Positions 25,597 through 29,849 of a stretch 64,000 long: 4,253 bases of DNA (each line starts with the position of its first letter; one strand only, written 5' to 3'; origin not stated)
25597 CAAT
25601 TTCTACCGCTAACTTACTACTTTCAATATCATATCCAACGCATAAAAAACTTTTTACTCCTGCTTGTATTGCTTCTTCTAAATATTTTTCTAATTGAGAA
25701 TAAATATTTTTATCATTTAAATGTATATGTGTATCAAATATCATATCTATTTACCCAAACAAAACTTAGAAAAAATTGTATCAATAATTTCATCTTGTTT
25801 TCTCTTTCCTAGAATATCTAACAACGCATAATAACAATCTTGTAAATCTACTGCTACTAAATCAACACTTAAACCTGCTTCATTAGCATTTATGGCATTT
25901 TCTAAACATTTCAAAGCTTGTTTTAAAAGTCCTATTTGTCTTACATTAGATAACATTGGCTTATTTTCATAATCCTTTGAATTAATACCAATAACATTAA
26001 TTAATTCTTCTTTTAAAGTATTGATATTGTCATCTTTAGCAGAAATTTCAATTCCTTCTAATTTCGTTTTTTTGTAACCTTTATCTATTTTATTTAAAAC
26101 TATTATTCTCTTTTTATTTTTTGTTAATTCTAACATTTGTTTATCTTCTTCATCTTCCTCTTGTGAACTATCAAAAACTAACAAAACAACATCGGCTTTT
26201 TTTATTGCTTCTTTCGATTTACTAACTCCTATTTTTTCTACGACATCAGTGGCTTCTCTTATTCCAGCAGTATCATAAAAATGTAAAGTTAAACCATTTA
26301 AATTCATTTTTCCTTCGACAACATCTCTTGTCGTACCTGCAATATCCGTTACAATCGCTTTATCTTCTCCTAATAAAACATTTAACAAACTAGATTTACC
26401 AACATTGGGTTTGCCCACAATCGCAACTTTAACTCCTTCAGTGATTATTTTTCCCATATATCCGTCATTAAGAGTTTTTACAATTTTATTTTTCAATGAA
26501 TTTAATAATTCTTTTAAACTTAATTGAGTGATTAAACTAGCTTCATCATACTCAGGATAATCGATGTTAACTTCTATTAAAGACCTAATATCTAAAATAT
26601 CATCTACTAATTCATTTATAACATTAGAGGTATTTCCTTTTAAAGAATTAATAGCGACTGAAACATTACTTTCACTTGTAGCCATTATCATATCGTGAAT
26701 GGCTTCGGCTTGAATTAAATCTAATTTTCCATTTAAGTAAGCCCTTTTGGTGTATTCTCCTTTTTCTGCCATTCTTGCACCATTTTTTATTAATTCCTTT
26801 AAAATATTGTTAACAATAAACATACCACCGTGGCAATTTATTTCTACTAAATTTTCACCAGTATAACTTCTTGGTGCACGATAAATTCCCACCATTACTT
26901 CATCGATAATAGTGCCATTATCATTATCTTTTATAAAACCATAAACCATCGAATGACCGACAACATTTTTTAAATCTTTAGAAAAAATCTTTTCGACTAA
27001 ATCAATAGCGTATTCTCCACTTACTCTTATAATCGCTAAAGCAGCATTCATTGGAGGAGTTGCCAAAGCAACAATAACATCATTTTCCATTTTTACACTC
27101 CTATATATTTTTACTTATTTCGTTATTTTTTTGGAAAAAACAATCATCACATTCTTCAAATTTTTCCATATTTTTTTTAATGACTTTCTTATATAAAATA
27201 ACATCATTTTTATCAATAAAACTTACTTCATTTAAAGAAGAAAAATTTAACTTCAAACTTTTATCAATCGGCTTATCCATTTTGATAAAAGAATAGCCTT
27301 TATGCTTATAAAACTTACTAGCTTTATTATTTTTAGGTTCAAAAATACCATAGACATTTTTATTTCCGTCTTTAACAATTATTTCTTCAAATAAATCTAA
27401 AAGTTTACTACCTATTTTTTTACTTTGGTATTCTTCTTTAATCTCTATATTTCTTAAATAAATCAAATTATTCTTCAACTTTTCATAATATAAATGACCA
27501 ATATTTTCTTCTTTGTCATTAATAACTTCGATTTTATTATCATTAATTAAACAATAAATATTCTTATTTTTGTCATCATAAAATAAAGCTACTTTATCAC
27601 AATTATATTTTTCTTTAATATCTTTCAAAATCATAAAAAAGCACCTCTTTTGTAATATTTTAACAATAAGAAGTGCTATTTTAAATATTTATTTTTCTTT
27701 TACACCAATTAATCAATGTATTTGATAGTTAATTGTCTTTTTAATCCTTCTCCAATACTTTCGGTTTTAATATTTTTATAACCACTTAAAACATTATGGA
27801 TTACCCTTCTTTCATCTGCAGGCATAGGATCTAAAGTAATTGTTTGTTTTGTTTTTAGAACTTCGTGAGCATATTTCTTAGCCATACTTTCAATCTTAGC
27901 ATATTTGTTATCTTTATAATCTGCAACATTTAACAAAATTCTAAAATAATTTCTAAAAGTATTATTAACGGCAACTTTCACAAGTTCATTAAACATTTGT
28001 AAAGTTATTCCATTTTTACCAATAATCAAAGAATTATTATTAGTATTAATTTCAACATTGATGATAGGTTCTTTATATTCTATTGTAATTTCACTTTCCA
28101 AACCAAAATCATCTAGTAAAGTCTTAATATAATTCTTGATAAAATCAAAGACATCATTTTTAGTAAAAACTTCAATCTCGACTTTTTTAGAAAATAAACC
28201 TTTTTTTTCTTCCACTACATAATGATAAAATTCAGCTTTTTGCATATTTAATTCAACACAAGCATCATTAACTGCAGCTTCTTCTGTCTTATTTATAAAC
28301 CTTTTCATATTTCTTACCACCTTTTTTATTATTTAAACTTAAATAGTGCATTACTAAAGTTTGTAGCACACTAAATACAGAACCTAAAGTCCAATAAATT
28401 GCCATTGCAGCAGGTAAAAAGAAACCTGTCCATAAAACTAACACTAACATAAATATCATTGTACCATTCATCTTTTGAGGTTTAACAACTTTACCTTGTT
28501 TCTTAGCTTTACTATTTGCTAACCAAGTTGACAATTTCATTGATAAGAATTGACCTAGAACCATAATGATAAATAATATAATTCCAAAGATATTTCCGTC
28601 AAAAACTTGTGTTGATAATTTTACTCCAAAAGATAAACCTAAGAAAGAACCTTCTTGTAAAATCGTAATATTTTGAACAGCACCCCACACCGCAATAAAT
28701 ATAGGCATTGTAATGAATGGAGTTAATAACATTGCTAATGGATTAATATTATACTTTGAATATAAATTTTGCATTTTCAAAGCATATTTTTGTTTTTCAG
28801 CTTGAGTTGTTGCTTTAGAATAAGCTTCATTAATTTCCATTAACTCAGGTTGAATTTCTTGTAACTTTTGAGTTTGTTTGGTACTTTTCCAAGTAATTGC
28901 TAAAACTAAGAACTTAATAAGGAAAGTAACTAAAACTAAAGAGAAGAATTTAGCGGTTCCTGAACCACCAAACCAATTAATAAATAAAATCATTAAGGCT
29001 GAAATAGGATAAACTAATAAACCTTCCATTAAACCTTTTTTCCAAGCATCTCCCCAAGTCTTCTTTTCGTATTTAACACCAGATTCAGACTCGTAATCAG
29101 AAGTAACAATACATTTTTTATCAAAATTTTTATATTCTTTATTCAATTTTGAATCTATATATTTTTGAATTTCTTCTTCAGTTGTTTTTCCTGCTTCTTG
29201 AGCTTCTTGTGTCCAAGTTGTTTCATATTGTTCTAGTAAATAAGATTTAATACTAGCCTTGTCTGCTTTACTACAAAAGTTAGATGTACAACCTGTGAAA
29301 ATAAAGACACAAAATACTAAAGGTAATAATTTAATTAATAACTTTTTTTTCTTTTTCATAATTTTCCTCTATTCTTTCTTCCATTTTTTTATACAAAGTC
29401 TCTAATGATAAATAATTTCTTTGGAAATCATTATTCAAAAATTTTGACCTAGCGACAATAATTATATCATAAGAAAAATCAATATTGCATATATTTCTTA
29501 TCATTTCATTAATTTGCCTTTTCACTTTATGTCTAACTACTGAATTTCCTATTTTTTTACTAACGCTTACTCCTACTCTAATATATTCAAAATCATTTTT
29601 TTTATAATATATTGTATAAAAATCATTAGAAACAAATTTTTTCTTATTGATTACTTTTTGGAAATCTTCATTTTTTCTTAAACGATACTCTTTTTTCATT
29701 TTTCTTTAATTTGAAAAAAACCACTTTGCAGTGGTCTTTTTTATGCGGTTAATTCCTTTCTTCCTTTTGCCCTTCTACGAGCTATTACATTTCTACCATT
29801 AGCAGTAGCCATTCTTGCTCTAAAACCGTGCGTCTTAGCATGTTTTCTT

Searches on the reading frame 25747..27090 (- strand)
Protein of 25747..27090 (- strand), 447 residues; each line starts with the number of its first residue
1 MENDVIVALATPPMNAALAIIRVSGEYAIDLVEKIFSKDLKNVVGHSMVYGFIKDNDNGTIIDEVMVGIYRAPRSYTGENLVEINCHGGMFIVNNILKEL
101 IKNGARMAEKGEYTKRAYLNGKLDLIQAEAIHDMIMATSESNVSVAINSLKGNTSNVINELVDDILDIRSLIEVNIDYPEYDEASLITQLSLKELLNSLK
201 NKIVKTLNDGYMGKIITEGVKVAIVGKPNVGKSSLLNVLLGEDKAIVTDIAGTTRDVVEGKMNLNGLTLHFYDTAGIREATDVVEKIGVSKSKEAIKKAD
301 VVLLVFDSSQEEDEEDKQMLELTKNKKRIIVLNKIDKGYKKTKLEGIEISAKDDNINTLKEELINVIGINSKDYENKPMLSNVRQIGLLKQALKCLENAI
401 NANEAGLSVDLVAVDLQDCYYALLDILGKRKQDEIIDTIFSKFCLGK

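Call 8: search_protein_families(library=ncbifam, proteins=[window:25747-27090:-])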
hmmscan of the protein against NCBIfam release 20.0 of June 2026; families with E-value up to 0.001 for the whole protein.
window:25747-27090:- (447 aa): 21 families
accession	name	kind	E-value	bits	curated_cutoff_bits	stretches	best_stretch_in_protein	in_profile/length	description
TIGR00450.1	mnmE_trmE_thdF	equivalog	1.9e-126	422.8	252.6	1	10-447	1-446/446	tRNA uridine-5-carboxymethylaminomethyl(34) synthesis GTPase MnmE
NF003661.0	PRK05291.1-3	equivalog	3.6e-114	382.6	380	1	2-447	2-448/448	tRNA uridine-5-carboxymethylaminomethyl(34) synthesis GTPase MnmE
TIGR03594.1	GTPase_EngA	equivalog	2e-38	132.6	306.7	1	191-349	148-310/432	ribosome biogenesis GTPase Der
TIGR03918.1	GTP_HydF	equivalog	6.4e-27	94.4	325.55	1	220-367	8-167/392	[FeFe] hydrogenase H-cluster maturation GTPase HydF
NF000908.1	PRK00089.1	equivalog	1.1e-25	90.5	237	1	222-348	6-132/291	GTPase Era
NF002828.0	PRK03003.1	equivalog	2.8e-25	88.9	631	1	201-336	194-335/477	ribosome biogenesis GTPase Der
NF007071.0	PRK09518.1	equivalog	4.9e-25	88.1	953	1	216-336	441-566/706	bifunctional cytidylate kinase/GTPase Der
TIGR00231.1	small_GTP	domain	5.8e-24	84.7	42.5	1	219-365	3-154/164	GTP-binding protein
TIGR00436.1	era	equivalog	3.2e-22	79.2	116.25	1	221-402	2-177/270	GTPase Era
TIGR03596.1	GTPase_YlqF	equivalog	1.1e-14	54.5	208.2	2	191-277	90-173/276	ribosome biogenesis GTPase YlqF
TIGR00437.1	feoB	equivalog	6e-12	45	315.65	1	226-352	1-122/594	ferrous iron transport protein B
TIGR03598.1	GTPase_YsxC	equivalog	1.5e-09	37.8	124.45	1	218-372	17-173/186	ribosome biogenesis GTP-binding protein YihA/YsxC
TIGR03597.1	GTPase_YqeH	equivalog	1.6e-08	34.1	297.4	1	198-306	136-244/361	ribosome biogenesis GTPase YqeH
TIGR03156.1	GTP_HflX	equivalog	2.2e-08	33.4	216.75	1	217-353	187-336/351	GTPase HflX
NF008956.1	PRK12299.1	equivalog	3.5e-05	22.9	300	1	221-369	160-309/327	GTPase ObgE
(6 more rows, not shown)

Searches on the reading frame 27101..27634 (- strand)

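Call 9: search_protein_families(library=ncbifam, proteins=[window:27101-27634:-])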
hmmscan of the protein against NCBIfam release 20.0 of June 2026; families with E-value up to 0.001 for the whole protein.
window:27101-27634:- (177 aa): 3 families
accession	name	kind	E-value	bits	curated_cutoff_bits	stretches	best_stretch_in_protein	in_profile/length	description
TIGR01575.1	rimI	equivalog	7.2e-07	29.4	86.4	1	31-119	29-117/132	ribosomal protein S18-alanine N-acetyltransferase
NF053587.1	SpmdActasePaiA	equivalog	0.00031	20.6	250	1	22-114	57-147/172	spermidine/spermine N(1)-acetyltransferase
NF040501.1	resist_ArsN2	equivalog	0.00058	19.5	125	1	38-119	29-106/133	arsenic resistance N-acetyltransferase ArsN2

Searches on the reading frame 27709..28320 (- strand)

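Call 9: search_protein_families(library=ncbifam, proteins=[window:27709-28320:-])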
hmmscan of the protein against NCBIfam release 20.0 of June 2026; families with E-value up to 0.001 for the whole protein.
window:27709-28320:- (203 aa): 2 families
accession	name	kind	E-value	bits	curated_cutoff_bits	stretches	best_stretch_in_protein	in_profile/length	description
NF041568.1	Jag_EloR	equivalog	2e-41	142.2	145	1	9-200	5-202/203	RNA-binding cell elongation regulator Jag/EloR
TIGR01009.1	rpsC_bact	equivalog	0.00045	20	114.5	1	52-137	32-109/212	30S ribosomal protein S3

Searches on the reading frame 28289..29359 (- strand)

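Call 9: search_protein_families(library=ncbifam, proteins=[window:28289-29359:-])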
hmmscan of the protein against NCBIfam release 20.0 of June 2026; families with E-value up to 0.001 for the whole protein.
window:28289-29359:- (356 aa): 22 families
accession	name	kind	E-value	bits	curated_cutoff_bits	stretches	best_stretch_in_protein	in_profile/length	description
NF002567.0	PRK02201.1-2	equivalog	2.2e-40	139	452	1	36-341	322-636/651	membrane protein insertase YidC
TIGR03592.1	yidC_oxa1_cterm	subfamily_domain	1e-32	113.8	84.3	1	139-338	4-190/191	membrane protein insertase YidC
NF002566.0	PRK02201.1-1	equivalog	6e-31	107.8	342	1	106-352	112-371/380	membrane protein insertase YidC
NF002803.0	PRK02944.1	equivalog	2.8e-28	99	377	1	108-349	33-253/255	YidC family membrane integrase SpoIIIJ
NF002568.0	PRK02201.1-3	equivalog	2e-24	86.2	570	1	98-341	338-588/607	membrane protein insertase YidC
NF002569.0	PRK02201.1-4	equivalog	1.9e-22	79.7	882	1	100-341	453-700/715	membrane protein insertase YidC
NF002570.0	PRK02201.1-5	equivalog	3.2e-21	75.8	416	1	134-346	161-377/396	membrane protein insertase YidC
NF002687.0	PRK02463.1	equivalog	1.6e-19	69.9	425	1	103-340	31-250/307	membrane protein insertase YidC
NF002899.0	PRK03449.1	equivalog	5.6e-16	58.6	276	1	115-231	5-121/359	membrane protein insertase YidC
NF002350.0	PRK01315.1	equivalog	3e-15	56.1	282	1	132-337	37-254/329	membrane protein insertase YidC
NF002358.0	PRK01318.2-5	equivalog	1.7e-14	53.6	605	1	114-337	322-535/545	membrane protein insertase YidC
NF002353.0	PRK01318.1-4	equivalog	4.8e-14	51.9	365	1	99-341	344-576/596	membrane protein insertase YidC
NF002357.0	PRK01318.2-4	equivalog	7.6e-14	51.3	479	1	122-346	320-521/532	membrane protein insertase YidC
NF002355.0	PRK01318.2-2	equivalog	8e-14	51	891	1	116-341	376-597/602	membrane protein insertase YidC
NF002356.0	PRK01318.2-3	equivalog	1.6e-12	46.6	460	1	124-340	360-574/627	membrane protein insertase YidC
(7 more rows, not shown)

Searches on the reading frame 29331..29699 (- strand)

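Call 11: search_protein_families(library=pfam, proteins=[window:29331-29699:-], max_evalue=0.00001)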
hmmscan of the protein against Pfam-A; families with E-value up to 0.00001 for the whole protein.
window:29331-29699:- (122 aa): 1 family
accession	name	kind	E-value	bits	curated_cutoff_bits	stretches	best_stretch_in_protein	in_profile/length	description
PF00825.24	Ribonuclease_P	-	3e-27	95.2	22.3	1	1-106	1-108/109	Ribonuclease P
